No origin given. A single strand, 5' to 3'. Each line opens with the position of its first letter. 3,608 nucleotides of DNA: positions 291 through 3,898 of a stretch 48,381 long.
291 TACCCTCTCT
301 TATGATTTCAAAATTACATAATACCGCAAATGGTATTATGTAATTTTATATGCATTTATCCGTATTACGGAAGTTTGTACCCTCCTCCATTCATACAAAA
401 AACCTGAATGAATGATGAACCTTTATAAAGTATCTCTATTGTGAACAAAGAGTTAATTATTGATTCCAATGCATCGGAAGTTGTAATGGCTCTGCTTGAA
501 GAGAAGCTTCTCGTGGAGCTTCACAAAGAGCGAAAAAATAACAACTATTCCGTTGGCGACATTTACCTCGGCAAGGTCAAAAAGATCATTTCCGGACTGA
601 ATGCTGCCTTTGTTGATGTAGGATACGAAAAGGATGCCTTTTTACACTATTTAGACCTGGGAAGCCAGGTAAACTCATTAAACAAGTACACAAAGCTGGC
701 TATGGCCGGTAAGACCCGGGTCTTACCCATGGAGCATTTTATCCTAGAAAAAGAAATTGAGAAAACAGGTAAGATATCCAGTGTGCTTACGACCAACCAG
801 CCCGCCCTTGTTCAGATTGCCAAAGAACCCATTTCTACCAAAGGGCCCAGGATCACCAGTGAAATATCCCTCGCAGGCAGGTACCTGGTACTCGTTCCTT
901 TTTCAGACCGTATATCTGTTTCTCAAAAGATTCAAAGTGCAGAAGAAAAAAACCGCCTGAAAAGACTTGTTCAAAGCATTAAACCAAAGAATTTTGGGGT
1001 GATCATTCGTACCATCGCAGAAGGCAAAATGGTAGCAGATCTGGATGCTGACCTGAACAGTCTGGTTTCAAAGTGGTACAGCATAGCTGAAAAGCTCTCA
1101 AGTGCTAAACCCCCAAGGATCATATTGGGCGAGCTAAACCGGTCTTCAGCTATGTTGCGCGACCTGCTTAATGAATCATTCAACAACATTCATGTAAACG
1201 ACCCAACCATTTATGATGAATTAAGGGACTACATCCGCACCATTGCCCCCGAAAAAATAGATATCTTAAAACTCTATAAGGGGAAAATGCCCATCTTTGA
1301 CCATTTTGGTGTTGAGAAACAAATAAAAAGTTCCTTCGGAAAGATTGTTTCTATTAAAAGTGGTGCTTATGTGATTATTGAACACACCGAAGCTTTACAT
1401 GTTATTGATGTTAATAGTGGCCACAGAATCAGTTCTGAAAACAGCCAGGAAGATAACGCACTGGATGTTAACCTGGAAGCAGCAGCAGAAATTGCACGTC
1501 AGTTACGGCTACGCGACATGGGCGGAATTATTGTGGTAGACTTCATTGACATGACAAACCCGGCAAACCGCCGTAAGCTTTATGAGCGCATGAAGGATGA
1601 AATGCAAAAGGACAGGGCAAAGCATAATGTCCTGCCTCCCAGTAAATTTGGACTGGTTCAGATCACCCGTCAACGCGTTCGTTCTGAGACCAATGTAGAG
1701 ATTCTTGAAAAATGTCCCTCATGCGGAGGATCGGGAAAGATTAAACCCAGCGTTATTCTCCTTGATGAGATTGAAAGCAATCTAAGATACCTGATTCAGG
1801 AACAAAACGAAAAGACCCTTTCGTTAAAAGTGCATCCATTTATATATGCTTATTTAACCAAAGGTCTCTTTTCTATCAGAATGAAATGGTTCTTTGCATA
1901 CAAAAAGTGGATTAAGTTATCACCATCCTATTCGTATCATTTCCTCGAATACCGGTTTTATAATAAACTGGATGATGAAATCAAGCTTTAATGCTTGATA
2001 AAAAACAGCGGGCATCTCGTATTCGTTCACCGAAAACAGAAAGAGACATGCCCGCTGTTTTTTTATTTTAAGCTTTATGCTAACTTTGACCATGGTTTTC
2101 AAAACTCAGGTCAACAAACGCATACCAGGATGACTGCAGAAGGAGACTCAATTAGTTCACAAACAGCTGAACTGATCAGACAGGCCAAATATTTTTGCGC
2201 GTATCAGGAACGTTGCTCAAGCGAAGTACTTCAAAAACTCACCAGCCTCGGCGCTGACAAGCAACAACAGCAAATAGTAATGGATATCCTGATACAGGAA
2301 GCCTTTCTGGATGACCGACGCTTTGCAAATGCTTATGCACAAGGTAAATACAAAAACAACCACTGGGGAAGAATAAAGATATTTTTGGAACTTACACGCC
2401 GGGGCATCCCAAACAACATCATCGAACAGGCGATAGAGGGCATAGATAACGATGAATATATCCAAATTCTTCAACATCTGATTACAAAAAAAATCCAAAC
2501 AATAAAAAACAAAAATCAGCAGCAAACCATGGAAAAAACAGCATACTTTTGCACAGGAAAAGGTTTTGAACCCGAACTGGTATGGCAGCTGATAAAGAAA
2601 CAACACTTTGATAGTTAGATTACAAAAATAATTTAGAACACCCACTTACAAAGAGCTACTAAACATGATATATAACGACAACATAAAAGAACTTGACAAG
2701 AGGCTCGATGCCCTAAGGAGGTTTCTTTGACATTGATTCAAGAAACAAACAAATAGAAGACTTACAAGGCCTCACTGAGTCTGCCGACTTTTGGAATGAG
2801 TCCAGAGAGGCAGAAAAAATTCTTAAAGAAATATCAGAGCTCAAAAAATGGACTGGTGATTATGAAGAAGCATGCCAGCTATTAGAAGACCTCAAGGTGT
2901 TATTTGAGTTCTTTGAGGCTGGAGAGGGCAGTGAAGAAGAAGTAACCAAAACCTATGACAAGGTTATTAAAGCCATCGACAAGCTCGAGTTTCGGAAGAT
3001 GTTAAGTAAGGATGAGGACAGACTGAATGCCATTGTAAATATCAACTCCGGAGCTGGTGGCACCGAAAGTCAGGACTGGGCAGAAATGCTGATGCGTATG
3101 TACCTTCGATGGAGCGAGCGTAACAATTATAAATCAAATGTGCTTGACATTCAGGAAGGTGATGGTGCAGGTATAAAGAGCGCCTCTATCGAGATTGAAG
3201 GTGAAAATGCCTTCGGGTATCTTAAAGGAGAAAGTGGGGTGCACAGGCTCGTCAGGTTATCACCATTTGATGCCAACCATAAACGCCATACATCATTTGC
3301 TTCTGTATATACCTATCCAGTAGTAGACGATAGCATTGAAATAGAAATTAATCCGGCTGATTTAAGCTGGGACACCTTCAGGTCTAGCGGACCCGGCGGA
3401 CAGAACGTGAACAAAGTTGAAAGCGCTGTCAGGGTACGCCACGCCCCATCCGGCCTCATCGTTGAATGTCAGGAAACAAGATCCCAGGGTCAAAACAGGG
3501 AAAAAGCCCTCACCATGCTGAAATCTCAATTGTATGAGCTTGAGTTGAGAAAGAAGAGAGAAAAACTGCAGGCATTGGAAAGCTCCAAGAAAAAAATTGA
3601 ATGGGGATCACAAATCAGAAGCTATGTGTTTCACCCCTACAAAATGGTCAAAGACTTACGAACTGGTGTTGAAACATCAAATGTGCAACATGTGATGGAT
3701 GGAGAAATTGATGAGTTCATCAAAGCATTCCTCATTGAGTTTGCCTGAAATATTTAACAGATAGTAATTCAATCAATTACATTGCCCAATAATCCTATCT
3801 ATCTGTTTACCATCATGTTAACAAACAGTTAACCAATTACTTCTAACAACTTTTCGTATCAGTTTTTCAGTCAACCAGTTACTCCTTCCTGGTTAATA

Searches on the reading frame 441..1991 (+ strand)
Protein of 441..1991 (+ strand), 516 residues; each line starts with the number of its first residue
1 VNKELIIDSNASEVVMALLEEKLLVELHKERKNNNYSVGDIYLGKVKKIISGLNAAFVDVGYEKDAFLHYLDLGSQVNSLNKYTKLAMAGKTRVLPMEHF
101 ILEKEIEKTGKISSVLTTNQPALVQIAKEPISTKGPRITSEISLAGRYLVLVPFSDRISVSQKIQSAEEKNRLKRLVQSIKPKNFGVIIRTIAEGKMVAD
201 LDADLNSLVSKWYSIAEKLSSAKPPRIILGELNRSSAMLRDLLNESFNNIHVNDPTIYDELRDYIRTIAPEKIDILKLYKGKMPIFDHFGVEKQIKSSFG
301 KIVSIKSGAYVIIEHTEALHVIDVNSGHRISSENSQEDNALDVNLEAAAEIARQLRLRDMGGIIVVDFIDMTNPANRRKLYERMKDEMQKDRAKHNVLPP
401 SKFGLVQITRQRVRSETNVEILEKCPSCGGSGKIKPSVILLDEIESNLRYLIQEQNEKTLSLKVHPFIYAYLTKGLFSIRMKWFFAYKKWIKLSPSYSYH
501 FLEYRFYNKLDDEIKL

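Call 77: search_protein_families(library=pfam, proteins=[window:441-1991:+], max_evalue=0.00001)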
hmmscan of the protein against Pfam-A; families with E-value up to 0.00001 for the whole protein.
window:441-1991:+ (516 aa): 1 family
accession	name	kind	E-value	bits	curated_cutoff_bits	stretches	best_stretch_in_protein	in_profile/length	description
PF10150.14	RNase_E_G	-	3.1e-101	338.8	25.5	1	143-413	1-270/270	Ribonuclease E/G family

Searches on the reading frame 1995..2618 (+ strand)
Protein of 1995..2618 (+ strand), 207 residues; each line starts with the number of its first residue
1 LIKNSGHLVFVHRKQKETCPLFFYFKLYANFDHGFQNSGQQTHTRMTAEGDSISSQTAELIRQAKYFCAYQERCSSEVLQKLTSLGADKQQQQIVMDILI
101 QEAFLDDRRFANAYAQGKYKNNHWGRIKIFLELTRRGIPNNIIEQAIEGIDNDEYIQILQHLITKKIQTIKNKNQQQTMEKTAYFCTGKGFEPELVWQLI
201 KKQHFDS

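Call 77: search_protein_families(library=pfam, proteins=[window:1995-2618:+], max_evalue=0.00001)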
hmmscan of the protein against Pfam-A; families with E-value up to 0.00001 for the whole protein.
window:1995-2618:+ (207 aa): 2 families
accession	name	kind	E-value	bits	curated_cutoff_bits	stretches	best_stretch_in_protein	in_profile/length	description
PF02631.22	RecX_HTH2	-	2.9e-12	47.1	26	1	106-146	1-41/42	RecX, second three-helix domain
PF21981.2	RecX_HTH3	-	5.8e-06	26.8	26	0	153-200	1-48/48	RecX, third three-helix domain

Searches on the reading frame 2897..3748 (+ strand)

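Call 77: search_protein_families(library=pfam, proteins=[window:2897-3748:+], max_evalue=0.00001)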
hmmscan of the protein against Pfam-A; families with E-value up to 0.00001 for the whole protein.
window:2897-3748:+ (283 aa): 2 families
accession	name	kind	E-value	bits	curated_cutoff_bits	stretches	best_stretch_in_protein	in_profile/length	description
PF03462.23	PCRF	-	5.2e-46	157.3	24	1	14-137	67-194/194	PCRF domain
PF00472.26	RF-1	-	1.5e-42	144.7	35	1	146-255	2-116/116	RF-1 domain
